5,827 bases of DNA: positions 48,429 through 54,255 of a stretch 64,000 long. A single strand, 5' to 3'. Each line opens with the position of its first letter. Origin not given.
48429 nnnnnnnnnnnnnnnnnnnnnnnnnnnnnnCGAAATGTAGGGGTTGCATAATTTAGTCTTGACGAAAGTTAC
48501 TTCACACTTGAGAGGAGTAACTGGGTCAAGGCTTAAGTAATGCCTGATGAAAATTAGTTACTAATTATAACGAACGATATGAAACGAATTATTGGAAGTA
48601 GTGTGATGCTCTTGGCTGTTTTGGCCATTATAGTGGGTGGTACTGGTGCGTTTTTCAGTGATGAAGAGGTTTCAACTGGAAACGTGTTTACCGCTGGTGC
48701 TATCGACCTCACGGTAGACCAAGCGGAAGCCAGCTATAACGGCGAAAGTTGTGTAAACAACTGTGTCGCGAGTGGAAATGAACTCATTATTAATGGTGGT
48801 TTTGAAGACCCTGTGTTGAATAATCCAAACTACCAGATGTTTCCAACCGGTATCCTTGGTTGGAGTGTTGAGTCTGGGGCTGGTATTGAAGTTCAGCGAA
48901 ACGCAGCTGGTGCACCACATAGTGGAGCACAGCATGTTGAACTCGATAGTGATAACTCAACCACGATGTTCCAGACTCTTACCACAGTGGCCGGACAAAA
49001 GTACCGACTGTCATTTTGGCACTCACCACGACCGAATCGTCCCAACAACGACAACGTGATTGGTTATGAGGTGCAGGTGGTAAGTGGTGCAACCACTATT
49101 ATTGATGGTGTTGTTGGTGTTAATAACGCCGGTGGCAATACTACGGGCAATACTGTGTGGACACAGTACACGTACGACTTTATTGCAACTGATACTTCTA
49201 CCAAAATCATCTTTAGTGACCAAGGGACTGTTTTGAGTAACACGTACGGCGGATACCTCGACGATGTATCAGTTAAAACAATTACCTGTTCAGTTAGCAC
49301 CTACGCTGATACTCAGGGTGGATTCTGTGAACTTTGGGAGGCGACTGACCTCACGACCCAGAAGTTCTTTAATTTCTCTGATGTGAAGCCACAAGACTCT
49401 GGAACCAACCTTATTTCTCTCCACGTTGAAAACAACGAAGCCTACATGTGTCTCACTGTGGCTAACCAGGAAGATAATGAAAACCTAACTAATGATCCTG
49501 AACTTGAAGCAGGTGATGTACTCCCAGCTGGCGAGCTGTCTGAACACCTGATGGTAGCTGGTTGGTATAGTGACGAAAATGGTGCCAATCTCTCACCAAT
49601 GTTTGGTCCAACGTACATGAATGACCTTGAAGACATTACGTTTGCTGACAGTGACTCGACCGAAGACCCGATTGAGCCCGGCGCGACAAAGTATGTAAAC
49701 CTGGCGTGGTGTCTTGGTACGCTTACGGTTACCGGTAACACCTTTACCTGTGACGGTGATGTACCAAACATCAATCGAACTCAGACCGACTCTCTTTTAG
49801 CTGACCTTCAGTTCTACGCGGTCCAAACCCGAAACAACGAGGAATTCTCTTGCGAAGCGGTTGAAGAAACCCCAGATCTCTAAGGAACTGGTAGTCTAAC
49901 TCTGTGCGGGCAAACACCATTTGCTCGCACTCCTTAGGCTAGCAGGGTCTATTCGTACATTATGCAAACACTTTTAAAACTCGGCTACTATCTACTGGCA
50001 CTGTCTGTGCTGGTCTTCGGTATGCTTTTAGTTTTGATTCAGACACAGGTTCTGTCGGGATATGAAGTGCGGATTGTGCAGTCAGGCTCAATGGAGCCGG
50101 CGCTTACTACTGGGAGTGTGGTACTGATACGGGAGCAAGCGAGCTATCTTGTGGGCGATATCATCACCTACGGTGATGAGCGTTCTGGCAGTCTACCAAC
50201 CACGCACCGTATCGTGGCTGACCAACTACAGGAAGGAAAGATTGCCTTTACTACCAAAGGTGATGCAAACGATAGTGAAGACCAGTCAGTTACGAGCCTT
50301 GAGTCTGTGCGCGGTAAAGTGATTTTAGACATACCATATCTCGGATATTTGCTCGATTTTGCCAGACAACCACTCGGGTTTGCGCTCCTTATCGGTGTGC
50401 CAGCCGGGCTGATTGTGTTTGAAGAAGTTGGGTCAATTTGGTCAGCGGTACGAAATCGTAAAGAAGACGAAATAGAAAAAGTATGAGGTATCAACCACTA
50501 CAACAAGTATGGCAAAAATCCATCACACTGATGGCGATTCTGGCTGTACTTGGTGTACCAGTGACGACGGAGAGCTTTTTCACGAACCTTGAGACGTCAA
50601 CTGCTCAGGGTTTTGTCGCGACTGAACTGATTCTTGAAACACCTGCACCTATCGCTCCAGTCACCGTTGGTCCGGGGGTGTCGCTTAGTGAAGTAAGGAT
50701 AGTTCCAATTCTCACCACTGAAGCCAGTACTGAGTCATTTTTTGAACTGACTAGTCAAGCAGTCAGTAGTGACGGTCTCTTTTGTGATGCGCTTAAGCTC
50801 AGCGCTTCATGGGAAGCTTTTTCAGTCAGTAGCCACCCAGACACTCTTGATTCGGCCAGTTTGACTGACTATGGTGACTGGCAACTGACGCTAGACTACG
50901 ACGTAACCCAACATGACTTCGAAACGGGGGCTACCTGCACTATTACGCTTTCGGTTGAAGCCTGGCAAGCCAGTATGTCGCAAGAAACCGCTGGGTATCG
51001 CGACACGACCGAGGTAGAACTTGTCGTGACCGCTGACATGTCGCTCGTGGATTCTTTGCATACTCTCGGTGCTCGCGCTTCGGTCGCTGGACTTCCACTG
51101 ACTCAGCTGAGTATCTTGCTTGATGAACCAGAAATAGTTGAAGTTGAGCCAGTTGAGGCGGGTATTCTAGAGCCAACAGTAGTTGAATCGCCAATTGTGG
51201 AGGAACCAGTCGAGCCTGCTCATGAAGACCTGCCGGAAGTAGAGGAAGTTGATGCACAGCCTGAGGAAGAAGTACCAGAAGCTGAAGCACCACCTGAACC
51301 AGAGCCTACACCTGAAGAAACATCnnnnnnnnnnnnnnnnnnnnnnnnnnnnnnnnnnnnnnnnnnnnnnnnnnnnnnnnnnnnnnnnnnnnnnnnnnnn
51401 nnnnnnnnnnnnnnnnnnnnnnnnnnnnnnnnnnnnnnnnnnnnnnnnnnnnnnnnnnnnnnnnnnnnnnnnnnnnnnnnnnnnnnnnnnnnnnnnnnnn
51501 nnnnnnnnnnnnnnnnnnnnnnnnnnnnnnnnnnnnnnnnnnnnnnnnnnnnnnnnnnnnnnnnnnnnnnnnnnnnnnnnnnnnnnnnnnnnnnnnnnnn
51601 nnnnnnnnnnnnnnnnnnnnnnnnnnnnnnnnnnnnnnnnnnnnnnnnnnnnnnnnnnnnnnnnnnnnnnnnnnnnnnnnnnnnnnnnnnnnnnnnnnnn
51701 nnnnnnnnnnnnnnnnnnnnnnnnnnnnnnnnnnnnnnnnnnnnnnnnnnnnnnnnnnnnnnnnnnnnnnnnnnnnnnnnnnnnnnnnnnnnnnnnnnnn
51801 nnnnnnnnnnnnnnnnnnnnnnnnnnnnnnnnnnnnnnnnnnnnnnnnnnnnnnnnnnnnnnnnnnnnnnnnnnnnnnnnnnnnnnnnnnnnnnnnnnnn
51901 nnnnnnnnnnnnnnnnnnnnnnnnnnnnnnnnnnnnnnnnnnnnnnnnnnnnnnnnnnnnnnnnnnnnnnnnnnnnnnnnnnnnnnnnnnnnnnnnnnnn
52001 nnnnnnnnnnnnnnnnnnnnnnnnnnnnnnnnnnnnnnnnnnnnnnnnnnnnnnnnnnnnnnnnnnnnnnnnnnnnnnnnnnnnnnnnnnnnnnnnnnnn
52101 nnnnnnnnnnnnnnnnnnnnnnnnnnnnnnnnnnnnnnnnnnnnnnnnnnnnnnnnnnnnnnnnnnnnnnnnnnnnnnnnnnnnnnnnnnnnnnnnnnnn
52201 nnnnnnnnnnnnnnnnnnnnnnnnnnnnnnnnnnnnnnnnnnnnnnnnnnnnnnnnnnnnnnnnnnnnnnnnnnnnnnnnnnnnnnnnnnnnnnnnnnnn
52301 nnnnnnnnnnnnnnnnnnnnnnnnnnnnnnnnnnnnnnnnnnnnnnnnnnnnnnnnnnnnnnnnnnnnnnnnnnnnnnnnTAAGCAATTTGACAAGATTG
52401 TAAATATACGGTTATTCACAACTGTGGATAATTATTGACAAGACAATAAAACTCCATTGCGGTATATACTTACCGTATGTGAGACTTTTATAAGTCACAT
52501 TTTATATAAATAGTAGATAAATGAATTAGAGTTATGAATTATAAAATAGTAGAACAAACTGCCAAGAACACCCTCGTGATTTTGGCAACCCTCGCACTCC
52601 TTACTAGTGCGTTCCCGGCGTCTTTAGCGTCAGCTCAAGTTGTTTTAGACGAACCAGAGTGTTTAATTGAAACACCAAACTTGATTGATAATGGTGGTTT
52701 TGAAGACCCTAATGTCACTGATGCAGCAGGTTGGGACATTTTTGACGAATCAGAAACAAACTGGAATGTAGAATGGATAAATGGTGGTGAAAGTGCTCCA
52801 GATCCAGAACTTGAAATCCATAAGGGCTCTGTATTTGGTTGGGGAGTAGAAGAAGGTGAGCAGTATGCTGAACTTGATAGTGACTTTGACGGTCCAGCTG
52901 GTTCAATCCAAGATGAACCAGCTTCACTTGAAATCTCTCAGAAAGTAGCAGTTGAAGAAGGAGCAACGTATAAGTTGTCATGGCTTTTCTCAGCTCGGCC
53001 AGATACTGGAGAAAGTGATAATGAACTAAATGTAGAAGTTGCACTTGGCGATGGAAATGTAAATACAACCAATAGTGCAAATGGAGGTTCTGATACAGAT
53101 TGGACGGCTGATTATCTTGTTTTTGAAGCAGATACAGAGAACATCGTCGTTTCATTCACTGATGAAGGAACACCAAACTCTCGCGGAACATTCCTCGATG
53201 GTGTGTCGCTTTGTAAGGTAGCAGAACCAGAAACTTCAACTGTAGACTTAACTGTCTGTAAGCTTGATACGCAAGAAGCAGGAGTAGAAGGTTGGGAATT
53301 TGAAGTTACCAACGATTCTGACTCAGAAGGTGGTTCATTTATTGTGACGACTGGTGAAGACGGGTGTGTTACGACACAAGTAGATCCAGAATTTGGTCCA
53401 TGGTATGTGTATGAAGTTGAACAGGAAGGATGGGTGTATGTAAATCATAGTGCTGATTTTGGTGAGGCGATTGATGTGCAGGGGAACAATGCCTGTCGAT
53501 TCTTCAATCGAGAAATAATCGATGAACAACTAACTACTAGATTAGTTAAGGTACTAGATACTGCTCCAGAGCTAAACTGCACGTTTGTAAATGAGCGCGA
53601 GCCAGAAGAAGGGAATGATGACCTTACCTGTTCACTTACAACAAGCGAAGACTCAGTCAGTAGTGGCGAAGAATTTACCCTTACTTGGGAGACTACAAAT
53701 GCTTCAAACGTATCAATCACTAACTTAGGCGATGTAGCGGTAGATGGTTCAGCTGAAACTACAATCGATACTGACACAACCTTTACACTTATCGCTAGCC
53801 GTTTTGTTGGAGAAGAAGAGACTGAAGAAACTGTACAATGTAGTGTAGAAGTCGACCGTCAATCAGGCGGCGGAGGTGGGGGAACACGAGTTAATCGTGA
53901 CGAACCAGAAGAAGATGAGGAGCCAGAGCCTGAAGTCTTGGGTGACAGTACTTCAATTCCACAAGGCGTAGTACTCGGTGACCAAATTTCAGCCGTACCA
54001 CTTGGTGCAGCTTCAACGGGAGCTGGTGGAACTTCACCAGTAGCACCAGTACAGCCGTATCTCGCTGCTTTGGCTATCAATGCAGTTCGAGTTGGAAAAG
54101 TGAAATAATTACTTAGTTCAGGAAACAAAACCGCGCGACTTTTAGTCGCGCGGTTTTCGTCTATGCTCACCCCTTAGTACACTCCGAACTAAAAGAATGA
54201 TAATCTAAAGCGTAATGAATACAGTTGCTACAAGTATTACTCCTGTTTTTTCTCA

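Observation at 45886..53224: Three paralogous DUF642-like ('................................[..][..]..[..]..') carbohydrate-binding-like domains spread over three surface proteins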

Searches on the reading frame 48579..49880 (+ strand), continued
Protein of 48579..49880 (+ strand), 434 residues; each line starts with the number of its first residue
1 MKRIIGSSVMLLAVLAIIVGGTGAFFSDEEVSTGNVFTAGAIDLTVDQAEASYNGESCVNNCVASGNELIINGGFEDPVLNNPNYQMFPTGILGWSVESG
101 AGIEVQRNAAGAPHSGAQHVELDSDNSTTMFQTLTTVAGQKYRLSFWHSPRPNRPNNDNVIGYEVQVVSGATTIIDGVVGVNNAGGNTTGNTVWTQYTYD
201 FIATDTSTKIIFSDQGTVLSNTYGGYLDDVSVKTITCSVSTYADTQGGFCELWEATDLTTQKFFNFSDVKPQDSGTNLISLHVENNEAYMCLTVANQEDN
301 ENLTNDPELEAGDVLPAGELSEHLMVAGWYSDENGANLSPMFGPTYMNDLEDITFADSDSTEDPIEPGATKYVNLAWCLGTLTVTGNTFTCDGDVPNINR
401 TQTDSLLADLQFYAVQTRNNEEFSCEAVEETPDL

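Call 75: search_protein_families(library=pfam, proteins=[P0072, P0074, P0081, P0084, P0118, P0066, P0067, P0085, P0089, P0111], max_evalue=0.01)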
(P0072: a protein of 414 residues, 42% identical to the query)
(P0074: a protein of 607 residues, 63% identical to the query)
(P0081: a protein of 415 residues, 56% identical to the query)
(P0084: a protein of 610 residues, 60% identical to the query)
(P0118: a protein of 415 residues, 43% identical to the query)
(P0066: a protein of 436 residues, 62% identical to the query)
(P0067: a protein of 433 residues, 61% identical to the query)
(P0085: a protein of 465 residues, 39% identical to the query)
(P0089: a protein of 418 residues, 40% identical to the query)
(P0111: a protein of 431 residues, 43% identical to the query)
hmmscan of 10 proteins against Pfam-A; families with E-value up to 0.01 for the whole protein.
P0072 (414 aa): 3 families
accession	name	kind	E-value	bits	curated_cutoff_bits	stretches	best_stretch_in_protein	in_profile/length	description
PF00754.31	F5_F8_type_C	-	1.1e-05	26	28.2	1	138-207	50-123/127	F5/8 type C domain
PF22633.2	F5_F8_type_C_2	-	0.00035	21.6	27.8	1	138-196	35-91/91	NedA-like, galactose-binding domain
PF12389.13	Peptidase_M73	-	0.0015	18.8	22.5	1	17-50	17-49/196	Camelysin metallo-endopeptidase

P0074 (607 aa): 3 families
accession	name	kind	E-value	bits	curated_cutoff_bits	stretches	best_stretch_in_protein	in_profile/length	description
PF00754.31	F5_F8_type_C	-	8.4e-06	26.4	28.2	1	137-204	49-120/127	F5/8 type C domain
PF12389.13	Peptidase_M73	-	2e-05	24.9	22.5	1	10-51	8-50/196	Camelysin metallo-endopeptidase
PF22633.2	F5_F8_type_C_2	-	0.00027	21.9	27.8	1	137-196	34-91/91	NedA-like, galactose-binding domain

P0081 (415 aa): 3 families
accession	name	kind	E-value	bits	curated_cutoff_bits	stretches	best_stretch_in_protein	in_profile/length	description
PF12389.13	Peptidase_M73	-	1.6e-06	28.5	22.5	1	2-50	4-51/196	Camelysin metallo-endopeptidase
PF00754.31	F5_F8_type_C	-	7.9e-06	26.5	28.2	1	135-198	49-114/127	F5/8 type C domain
PF22633.2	F5_F8_type_C_2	-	0.0031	18.5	27.8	1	135-194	34-91/91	NedA-like, galactose-binding domain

P0084 (610 aa): 4 families
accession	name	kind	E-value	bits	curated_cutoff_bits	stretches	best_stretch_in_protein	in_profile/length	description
PF00092.34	VWA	-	1.9e-24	87.3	23.8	1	434-598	1-170/174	von Willebrand factor type A domain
PF13519.12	VWA_2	-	4.4e-13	50.2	27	1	435-538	1-106/107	von Willebrand factor type A domain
PF12389.13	Peptidase_M73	-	0.00015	22.1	22.5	1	8-40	19-50/196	Camelysin metallo-endopeptidase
PF13768.12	VWA_3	-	0.001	19.6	27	1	434-575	2-143/155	von Willebrand factor type A domain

P0118 (415 aa): 3 families
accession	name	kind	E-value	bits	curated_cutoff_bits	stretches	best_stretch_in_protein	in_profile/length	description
PF19403.5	SpaA_2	-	1.4e-15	58.1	25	1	313-404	6-95/96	Prealbumin-like fold domain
PF24514.1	SpaA_4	-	3.6e-06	28.2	27.3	1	334-408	21-106/107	Prealbumin-like fold domain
PF12389.13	Peptidase_M73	-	1.1e-05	25.9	22.5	1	2-48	4-49/196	Camelysin metallo-endopeptidase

P0066 (436 aa): 1 family
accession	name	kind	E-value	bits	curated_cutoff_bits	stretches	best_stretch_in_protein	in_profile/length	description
PF12389.13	Peptidase_M73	-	3.1e-07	30.8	22.5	1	3-51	2-50/196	Camelysin metallo-endopeptidase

P0067 (433 aa): 1 family
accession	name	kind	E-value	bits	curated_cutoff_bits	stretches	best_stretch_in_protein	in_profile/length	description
PF12389.13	Peptidase_M73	-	3.1e-06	27.6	22.5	1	2-49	3-50/196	Camelysin metallo-endopeptidase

P0085 (465 aa): 2 families
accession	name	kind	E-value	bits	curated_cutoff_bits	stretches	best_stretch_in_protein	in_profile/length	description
PF12389.13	Peptidase_M73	-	8.1e-09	36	22.5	1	2-87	3-86/196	Camelysin metallo-endopeptidase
PF04862.18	DUF642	-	0.00015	22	27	1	160-251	67-156/157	Protein of unknown function (DUF642)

P0089 (418 aa): 1 family
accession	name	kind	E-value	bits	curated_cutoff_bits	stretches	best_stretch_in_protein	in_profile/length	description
PF12389.13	Peptidase_M73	-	0.0048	17.2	22.5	1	8-40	19-50/196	Camelysin metallo-endopeptidase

P0111 (431 aa): 1 family
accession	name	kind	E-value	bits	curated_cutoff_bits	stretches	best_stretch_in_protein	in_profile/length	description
PF12389.13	Peptidase_M73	-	0.0032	17.8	22.5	1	15-51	16-50/196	Camelysin metallo-endopeptidase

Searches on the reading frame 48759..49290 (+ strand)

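Call 60: search_protein_families(library=pfam, proteins=[window:48759-49290:+], max_evalue=10)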
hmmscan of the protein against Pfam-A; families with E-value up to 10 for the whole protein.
window:48759-49290:+ (177 aa): 3 families
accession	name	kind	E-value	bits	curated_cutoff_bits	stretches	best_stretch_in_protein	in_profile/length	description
PF04862.18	DUF642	-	2.7e-08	34.2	27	1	9-173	2-157/157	Protein of unknown function (DUF642)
PF22825.2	HpiC1-like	-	8.6e-06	26.4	27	1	10-147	5-145/174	HpiC1 cyclase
PF02018.23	CBM_4_9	-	0.00037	21.3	25.9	1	7-151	1-126/136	Carbohydrate binding domain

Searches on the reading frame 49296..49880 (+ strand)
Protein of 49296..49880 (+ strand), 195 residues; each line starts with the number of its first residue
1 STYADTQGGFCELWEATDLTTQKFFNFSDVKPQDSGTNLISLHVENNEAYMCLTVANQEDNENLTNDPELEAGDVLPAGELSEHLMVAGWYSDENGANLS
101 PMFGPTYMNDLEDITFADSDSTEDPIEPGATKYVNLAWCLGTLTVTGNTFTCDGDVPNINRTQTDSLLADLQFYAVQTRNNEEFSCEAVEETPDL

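Call 63: predict_structure(alignment_id=A4)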
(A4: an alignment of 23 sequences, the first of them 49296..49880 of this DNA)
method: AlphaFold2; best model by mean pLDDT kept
length: 195 residues; sequences in the alignment: 23
mean_pLDDT: 82.5   pTM: 0.77
mean pLDDT of the five models: 82.5, 78.8, 77.9, 76.2, 74.6
residues with pLDDT >= 90: 79; 70-90: 86; 50-70: 13; < 50: 17
segments of 3 or more residues with pLDDT < 50: 1-16
pLDDT, mean of each block of 10 residues (from residue 1): 35 46 69 89 88 89 87 87 94 93 94 85 90 93 94 86 88 87 87 55
secondary structure, 60 per line:
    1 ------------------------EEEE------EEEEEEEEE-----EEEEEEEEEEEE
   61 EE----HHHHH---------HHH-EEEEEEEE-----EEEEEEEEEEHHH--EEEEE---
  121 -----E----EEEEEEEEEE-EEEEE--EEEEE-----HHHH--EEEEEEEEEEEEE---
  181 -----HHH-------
elements in order: E25-28 E35-43 E49-62 H67-71 E85-92 E98-107 E113-117 E131-140 E142-146 E149-153 H159-162 E165-177

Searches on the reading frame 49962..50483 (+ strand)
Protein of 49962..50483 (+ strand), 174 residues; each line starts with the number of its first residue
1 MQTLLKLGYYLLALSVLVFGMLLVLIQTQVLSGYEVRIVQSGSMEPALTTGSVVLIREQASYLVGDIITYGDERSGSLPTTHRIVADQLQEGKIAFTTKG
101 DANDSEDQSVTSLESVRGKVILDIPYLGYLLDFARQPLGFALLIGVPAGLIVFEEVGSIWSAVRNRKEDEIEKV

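Call 9: search_protein_families(library=pfam, proteins=[window:49962-50483:+], max_evalue=0.01)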
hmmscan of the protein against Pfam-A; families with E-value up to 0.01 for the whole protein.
window:49962-50483:+ (174 aa): 0 families

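Call 10: search_protein_families(library=ncbifam, proteins=[window:49962-50483:+], max_evalue=0.01)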
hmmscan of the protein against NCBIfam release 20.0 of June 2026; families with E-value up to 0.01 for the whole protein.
window:49962-50483:+ (174 aa): 3 families
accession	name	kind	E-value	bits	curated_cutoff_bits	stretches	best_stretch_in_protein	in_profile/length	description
NF046067.1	SigPepSipWBacil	equivalog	9.2e-31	106.9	190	1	30-169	34-175/189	signal peptidase I SipW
TIGR02228.1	sigpep_I_arch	equivalog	2.9e-28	98.7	51.85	1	13-156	10-155/158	signal peptidase I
TIGR02227.1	sigpep_I_bact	equivalog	3.8e-05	23.6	47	1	17-86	6-76/162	signal peptidase I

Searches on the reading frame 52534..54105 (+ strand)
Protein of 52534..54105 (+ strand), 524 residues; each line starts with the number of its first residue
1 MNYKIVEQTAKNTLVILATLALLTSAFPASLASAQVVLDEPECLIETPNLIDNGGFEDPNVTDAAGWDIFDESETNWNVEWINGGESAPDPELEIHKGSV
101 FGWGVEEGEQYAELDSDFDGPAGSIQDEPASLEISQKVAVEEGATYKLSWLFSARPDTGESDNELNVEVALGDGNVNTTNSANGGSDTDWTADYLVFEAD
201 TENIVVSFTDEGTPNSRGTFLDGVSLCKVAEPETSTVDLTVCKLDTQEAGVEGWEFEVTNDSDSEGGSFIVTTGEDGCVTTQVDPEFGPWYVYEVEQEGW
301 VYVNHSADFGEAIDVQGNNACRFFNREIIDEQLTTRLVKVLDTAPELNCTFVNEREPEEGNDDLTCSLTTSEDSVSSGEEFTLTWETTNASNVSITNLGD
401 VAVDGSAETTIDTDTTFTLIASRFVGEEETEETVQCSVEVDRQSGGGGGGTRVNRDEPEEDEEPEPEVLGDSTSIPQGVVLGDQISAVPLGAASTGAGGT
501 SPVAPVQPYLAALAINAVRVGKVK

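Call 7: search_protein_families(library=pfam, proteins=[window:52534-54105:+], max_evalue=0.1)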
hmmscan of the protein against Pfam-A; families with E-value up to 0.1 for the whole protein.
window:52534-54105:+ (524 aa): 3 families
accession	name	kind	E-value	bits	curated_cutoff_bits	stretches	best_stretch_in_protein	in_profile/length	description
PF04862.18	DUF642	-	9.9e-07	29.1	27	1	133-216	67-144/157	Protein of unknown function (DUF642)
PF22825.2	HpiC1-like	-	0.00095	19.7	27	1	50-182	4-124/174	HpiC1 cyclase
PF17802.7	SpaA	-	0.02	15.5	23.1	0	239-296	3-60/91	Prealbumin-like fold domain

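Call 8: search_protein_families(library=ncbifam, proteins=[window:52534-54105:+], max_evalue=0.1)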
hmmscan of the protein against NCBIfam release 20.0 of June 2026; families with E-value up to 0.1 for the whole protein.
window:52534-54105:+ (524 aa): 1 family
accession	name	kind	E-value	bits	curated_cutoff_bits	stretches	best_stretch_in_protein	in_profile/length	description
TIGR04362.1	choice_anch_C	subfamily_domain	4.2e-10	40.1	120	1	129-225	60-156/157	choice-of-anchor C family protein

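Call 44: find_homologous_proteins(query=window:52534-54105:+)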
Query window:52534-54105:+ (524 aa): 9 proteins with E <= 0.001 among 8000 candidates.
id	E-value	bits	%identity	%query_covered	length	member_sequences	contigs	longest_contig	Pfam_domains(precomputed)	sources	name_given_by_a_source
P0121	0.0e+0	1162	100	100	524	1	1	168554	PF04862.19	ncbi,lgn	-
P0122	2.4e-42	163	46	41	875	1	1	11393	PF01471.24,PF04862.19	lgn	-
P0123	8.9e-42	162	53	27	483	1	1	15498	PF24514.2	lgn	-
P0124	3.0e-34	137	31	51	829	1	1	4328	PF13620.13,PF17210.10,PF04862.19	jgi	jgi:SdrD B-like domain/Protein of unknown function (DUF642)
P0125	7.5e-31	126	45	35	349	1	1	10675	-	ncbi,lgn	-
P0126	7.0e-28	116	30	52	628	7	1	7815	PF04862.19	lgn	-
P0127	1.4e-11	62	39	23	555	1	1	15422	-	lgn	-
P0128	1.2e-5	42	30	23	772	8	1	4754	-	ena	-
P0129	3.3e-5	41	31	15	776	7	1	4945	-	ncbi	-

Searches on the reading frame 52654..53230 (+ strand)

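Call 60: search_protein_families(library=pfam, proteins=[window:52654-53230:+], max_evalue=10)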
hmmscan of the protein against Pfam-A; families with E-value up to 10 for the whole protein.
window:52654-53230:+ (192 aa): 2 families
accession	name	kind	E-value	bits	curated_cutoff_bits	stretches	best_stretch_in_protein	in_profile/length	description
PF04862.18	DUF642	-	7.6e-08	32.7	27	1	93-176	67-144/157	Protein of unknown function (DUF642)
PF22825.2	HpiC1-like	-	0.00044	20.8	27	1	10-142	4-124/174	HpiC1 cyclase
